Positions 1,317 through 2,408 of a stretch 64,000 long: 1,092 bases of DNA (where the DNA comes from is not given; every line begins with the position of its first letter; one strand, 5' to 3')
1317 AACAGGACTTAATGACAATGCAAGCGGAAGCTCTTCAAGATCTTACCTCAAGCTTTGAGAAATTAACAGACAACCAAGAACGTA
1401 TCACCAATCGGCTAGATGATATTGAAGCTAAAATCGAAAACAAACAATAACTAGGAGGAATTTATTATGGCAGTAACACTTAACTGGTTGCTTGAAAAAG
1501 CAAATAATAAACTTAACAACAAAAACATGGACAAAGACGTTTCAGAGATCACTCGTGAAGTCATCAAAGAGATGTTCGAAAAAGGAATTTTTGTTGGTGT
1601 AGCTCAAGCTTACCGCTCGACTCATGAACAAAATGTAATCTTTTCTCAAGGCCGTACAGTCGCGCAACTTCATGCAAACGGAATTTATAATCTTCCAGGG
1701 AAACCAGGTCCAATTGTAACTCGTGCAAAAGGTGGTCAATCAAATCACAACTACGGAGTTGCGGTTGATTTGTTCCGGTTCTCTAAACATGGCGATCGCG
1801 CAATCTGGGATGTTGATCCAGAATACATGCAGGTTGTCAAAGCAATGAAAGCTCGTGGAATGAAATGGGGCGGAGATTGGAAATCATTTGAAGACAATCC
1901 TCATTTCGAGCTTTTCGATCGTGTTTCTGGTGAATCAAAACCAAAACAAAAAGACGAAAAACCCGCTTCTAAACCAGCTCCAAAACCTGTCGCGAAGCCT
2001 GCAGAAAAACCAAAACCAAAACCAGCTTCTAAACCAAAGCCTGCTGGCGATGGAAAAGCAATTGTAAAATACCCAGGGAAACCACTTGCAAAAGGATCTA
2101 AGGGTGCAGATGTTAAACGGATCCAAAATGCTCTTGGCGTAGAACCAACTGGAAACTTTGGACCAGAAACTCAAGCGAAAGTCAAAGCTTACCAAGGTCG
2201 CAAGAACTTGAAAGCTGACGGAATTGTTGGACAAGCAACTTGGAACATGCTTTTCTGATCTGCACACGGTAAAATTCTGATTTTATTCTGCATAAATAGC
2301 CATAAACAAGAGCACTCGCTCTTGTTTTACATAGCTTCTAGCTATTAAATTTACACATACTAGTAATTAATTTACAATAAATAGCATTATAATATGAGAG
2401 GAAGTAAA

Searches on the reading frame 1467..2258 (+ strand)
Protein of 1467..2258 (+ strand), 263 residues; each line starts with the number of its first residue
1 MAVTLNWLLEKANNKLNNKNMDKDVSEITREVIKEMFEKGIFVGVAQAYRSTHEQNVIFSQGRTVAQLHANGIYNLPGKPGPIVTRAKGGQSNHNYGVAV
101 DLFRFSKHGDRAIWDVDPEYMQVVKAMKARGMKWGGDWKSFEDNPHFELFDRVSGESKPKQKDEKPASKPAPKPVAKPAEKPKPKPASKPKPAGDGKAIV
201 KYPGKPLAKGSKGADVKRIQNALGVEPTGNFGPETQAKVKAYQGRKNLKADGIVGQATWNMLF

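Call 9: search_protein_families(library=phrogs, proteins=[window:1467-2258:+])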
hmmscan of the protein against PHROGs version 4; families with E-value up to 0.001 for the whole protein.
window:1467-2258:+ (263 aa): 14 families
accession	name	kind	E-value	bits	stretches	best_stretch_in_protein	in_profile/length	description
phrog_15351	-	lysis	4.2e-51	175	1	1-165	1-152/289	endolysin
phrog_2649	-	lysis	2.1e-49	169.7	1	13-262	5-235/261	endolysin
phrog_5115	-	moron, auxiliary metabolic gene and host takeover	4e-40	138.8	1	6-171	3-144/283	ferredoxin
phrog_6523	-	lysis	3.4e-39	136.2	1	8-160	4-140/255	endolysin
phrog_465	-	lysis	5.9e-19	69.5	1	24-175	55-193/292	endolysin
phrog_1493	-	lysis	6.9e-12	46.2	1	130-262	137-305/394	endolysin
phrog_1512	-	lysis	2.1e-09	38.9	1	91-260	76-240/314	endolysin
phrog_1224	-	head and packaging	6.7e-09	36.5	1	207-262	4-64/438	endolysin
phrog_880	-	lysis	9.4e-07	29.5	1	176-262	340-431/435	endolysin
phrog_16428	-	lysis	6.2e-05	22.9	1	221-258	475-514/520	endolysin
phrog_1768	-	lysis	7.6e-05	21.5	1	87-159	973-1048/1577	endolysin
phrog_17214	-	lysis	0.00016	22.4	1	185-262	221-312/322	endolysin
phrog_35924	-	unknown function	0.00023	22.5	0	123-179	46-102/106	-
phrog_6707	-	lysis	0.00032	20.7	1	227-260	207-240/311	endolysin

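Call 73: search_dna_similar(query=window:1467-2258:+, collection=phages, mode=protein, max_rows=12)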
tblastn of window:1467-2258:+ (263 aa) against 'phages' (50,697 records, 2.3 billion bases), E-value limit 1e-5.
Records with a match: 177; places in all: 177; records where one place covers at least 80% of the query: 25.
Best place of each record, by identity: <60% 177.
By first word of the organism name: Bacillus 83; Listeria 32; Cellulophaga 12; Riemerella 9; Bacteriophage 6; Geobacillus 4; Caudoviricetes 4; Curtobacterium 4; Parabacteroides 2; Synechococcus 2; and 15 more.
By host as written in the record: - 21; Listeria monocytogenes 15; Bacillus megaterium 10; Bacillus megaterium Km 9; Bacillus subtilis 7; Bacillus subtilis BEST7003 6; Bacillus cereus 5; Bacillus thuringiensis subsp. kurstaki 5; and 60 more.
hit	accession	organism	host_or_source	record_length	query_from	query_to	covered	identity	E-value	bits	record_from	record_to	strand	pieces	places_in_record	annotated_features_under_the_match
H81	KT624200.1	Bacillus phage SP-15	Bacillus subtilis W-23-S(r); Bacillus ...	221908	25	263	72%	46.5%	3e-20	172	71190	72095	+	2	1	L-alanoyl-D-glutamate peptidase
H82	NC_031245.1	Bacillus phage SP-15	Bacillus subtilis W-23-S(r); Bacillus ...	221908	25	263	72%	46.5%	3e-20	172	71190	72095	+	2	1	endolysin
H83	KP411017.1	Bacillus phage Palmer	Bacillus megaterium strain Km Sp-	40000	27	263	90%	36.4%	2e-29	122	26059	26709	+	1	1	peptidase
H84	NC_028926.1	Bacillus phage Palmer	Bacillus megaterium strain Km Sp-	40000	27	263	90%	36.4%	2e-29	122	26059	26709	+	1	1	endolysin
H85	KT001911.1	Bacillus phage Pavlov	Bacillus megaterium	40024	27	263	90%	36.4%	3e-29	121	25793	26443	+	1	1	endolysin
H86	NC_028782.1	Bacillus phage Pavlov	Bacillus megaterium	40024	27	263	90%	36.4%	3e-29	121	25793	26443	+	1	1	endolysin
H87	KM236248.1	Bacillus phage Pookie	Bacillus megaterium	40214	27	263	90%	36.4%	3e-29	121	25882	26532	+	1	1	peptidase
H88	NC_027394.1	Bacillus phage Pookie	Bacillus megaterium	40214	27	263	90%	36.4%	3e-29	121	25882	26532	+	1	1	endolysin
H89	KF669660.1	Bacillus phage Pony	Bacillus megaterium Km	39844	27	263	90%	36.4%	4e-29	121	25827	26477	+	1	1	L-alanyl-D-glutamate peptidase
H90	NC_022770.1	Bacillus phage Pony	Bacillus megaterium Km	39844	27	263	90%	36.4%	4e-29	121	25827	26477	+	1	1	endolysin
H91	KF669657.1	Bacillus phage poppyseed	Bacillus megaterium Km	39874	27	263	90%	36.4%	4e-29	121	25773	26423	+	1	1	endolysin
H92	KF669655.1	Bacillus phage Page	Bacillus megaterium Km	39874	27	263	90%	36.4%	4e-29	121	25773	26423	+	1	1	endolysin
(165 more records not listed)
